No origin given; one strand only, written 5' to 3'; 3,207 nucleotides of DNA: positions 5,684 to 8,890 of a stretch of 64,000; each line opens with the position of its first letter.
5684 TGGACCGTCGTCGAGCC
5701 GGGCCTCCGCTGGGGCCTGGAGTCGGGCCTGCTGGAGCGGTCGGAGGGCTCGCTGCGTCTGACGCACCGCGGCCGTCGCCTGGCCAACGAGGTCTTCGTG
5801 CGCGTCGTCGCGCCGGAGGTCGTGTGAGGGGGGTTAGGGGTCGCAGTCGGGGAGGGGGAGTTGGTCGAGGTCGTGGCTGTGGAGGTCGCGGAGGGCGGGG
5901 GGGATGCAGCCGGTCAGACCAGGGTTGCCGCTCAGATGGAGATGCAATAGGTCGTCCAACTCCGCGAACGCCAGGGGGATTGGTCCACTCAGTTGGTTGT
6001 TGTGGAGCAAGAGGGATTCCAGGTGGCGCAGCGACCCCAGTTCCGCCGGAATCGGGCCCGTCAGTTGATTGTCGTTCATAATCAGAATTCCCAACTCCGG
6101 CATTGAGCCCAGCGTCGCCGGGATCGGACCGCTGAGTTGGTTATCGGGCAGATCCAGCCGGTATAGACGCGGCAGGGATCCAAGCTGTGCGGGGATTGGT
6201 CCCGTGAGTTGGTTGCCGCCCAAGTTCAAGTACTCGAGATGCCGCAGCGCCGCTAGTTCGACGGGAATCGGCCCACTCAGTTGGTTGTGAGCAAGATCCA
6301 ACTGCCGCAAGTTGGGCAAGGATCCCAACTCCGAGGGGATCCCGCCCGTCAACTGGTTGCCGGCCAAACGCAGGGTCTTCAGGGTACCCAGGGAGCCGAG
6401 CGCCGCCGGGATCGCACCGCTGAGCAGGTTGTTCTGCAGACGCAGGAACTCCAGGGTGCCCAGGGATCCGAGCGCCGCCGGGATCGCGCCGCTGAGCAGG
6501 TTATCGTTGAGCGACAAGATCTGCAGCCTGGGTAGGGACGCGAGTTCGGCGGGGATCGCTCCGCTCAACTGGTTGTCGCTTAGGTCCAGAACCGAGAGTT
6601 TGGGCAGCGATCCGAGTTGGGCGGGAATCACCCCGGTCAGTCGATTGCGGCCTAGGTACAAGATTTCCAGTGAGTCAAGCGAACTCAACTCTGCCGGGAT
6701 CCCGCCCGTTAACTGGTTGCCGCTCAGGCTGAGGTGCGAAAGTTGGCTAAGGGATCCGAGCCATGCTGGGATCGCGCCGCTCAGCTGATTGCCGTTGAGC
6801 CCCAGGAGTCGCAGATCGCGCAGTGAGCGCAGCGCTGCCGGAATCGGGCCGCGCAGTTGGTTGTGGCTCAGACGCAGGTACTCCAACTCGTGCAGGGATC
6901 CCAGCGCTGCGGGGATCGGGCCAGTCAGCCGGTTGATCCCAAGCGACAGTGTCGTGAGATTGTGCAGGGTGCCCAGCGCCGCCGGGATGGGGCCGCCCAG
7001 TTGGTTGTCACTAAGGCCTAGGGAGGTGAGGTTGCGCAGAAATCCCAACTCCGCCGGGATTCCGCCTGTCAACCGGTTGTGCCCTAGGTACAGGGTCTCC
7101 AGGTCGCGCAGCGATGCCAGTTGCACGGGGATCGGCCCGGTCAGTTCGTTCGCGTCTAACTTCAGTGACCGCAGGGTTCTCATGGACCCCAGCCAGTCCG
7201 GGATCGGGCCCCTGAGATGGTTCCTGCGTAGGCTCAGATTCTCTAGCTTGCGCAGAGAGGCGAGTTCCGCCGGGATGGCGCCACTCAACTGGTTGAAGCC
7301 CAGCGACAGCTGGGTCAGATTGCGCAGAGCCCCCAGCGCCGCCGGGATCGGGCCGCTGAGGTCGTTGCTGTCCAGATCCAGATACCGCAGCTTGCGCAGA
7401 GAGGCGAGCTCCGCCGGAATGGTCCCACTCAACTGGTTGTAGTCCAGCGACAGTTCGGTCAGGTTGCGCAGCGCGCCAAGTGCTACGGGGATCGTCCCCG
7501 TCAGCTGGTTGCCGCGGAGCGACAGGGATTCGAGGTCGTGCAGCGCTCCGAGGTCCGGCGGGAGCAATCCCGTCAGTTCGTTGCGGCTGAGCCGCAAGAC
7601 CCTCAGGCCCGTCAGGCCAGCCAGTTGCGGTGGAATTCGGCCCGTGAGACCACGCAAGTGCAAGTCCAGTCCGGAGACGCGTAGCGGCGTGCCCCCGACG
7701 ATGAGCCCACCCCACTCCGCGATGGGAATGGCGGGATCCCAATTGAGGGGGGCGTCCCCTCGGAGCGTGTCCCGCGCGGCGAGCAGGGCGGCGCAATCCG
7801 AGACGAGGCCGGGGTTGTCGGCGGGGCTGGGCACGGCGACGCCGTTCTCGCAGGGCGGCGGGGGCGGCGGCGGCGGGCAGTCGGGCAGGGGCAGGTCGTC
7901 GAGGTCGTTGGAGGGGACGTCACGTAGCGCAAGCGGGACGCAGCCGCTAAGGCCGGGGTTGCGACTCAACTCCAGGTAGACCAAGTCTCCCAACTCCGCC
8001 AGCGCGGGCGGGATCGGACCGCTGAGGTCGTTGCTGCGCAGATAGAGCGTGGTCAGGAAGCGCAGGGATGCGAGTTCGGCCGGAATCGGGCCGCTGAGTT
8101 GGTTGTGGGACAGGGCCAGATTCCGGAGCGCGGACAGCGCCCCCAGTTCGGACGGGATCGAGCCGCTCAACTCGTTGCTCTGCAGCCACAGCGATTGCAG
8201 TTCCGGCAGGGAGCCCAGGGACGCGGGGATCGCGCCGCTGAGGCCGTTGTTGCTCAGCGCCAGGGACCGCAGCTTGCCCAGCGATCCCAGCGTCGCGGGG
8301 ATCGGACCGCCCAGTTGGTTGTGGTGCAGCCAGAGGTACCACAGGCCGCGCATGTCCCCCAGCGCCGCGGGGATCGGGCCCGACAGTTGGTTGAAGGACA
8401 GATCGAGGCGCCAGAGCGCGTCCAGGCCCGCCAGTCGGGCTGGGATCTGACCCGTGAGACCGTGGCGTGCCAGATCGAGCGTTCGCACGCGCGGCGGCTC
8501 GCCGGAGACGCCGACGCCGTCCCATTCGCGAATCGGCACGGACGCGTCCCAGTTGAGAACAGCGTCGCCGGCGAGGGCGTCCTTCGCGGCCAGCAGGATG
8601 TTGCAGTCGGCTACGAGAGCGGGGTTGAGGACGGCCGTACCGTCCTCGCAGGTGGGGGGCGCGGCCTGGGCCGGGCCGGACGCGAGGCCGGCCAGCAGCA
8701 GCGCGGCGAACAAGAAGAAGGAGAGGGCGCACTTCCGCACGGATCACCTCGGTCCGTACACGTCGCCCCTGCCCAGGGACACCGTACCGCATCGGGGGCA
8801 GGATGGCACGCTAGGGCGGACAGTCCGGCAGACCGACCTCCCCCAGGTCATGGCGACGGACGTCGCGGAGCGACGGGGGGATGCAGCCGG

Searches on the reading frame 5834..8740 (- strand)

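Call 83: search_protein_families(library=pfam, proteins=[window:5834-8740:-], max_evalue=0.001)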
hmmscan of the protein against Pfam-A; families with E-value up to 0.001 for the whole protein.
window:5834-8740:- (968 aa): 10 families
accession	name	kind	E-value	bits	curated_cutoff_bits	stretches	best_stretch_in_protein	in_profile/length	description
PF00560.39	LRR_1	-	1.3e-102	313.6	20.6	0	667-688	2-23/23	Leucine Rich Repeat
PF13855.12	LRR_8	-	7.3e-89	291.9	27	15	690-749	2-61/61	Leucine rich repeat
PF12799.13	LRR_4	-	1.1e-70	232.5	27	12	787-821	3-36/44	Leucine Rich repeats (2 copies)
PF23598.1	LRR_14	-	2.7e-53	181.4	40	8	372-503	17-173/353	Leucine-rich repeat region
PF13516.12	LRR_6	-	2.2e-15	55.8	23.4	0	833-847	3-17/24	Leucine Rich repeat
PF23211.1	LRR_LRWD1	-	4.3e-15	56.3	28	0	748-819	28-96/190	Leucine-rich repeat and WD repeat-containing protein 1, LRR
PF24758.1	LRR_At5g56370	-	1.8e-12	47.9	27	0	667-746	13-95/227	FBD-associated F-box protein At5g56370, LRR repeats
PF24141.1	LRR_ComC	-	1.3e-08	35.3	27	0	725-802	204-273/288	EGF-like domain-containing protein ComC LRR domain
PF14580.12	LRR_9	-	2.4e-07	30.9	30.5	0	657-749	34-125/175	Leucine-rich repeat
PF22371.1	P7_N_core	-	0.00019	21.8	27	0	715-744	72-101/108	Core protein P7, N-terminal core domain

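Call 110: search_protein_families(library=padloc, proteins=[window:5834-8740:-], max_evalue=0.001)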
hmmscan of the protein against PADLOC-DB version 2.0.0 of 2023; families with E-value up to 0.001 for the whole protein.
window:5834-8740:- (968 aa): 0 families
